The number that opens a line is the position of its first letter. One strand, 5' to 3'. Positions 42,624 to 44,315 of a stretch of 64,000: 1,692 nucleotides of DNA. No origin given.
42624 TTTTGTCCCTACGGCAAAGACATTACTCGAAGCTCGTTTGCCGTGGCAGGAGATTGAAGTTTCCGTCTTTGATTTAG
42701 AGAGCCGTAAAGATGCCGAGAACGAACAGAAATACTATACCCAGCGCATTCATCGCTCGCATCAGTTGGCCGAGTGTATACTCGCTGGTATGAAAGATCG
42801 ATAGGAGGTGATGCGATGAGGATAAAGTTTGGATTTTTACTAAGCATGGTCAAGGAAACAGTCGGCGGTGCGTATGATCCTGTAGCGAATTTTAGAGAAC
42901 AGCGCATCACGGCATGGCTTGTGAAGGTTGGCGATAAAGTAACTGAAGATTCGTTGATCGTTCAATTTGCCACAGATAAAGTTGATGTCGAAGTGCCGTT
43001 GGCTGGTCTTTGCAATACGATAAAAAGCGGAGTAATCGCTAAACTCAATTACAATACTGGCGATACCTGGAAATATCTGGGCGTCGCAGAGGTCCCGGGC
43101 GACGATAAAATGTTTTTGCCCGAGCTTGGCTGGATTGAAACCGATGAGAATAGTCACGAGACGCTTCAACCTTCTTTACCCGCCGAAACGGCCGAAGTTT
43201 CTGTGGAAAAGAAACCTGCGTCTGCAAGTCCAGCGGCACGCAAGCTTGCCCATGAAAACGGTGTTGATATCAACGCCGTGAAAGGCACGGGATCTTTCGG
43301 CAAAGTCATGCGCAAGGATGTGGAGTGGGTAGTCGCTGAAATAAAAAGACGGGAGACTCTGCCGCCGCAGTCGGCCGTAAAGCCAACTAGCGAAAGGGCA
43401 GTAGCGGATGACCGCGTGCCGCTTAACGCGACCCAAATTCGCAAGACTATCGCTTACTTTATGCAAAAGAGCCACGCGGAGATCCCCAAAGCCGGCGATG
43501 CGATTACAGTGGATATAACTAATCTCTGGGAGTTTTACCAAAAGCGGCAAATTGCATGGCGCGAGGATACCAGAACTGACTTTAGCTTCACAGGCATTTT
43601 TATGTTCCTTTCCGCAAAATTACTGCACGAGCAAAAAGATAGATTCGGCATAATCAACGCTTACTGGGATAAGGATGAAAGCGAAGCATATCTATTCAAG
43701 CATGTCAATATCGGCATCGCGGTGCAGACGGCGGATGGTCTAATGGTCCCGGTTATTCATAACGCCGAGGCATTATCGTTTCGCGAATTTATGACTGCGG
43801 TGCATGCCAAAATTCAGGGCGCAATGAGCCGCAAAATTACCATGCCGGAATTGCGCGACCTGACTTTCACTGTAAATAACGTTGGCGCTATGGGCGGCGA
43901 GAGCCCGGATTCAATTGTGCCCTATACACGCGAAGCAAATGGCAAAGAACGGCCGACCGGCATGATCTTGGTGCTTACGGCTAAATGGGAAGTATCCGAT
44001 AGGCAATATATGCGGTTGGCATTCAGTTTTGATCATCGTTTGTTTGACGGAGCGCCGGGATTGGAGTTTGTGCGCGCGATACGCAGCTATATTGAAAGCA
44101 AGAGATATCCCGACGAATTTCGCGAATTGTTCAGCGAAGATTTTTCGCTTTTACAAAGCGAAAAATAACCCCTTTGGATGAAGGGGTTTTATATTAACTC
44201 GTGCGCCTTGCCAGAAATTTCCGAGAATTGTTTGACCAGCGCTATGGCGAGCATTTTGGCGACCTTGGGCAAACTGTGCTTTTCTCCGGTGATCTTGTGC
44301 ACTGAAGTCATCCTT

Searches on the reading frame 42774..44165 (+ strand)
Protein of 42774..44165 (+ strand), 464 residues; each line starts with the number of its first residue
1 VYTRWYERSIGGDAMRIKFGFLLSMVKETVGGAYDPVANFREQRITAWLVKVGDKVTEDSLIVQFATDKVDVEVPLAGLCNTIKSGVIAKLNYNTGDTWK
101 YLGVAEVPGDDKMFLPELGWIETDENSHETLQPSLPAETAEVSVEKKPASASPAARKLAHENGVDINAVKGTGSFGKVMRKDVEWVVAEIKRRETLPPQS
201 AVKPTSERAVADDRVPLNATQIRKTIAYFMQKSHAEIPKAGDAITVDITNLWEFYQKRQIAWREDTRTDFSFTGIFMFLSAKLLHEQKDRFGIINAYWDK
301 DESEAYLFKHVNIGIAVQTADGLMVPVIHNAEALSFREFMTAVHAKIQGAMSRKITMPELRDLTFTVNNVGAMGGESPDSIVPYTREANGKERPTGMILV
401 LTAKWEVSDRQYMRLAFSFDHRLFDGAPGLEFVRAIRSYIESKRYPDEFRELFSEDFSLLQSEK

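Call 56: search_protein_families(library=pfam, proteins=[window:42774-44165:+], max_evalue=0.00001)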
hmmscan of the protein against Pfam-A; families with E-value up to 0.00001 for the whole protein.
window:42774-44165:+ (464 aa): 3 families
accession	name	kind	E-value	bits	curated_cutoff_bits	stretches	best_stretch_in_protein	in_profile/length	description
PF00198.28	2-oxoacid_dh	-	3.5e-43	148.1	23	1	218-442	8-226/232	2-oxoacid dehydrogenases acyltransferase (catalytic domain)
PF02817.22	E3_binding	-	5.3e-14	52.6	23.7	1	151-184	3-36/36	e3 binding domain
PF00364.28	Biotin_lipoyl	-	8.4e-07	29.2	22.1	1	42-98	14-63/73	Biotin-requiring enzyme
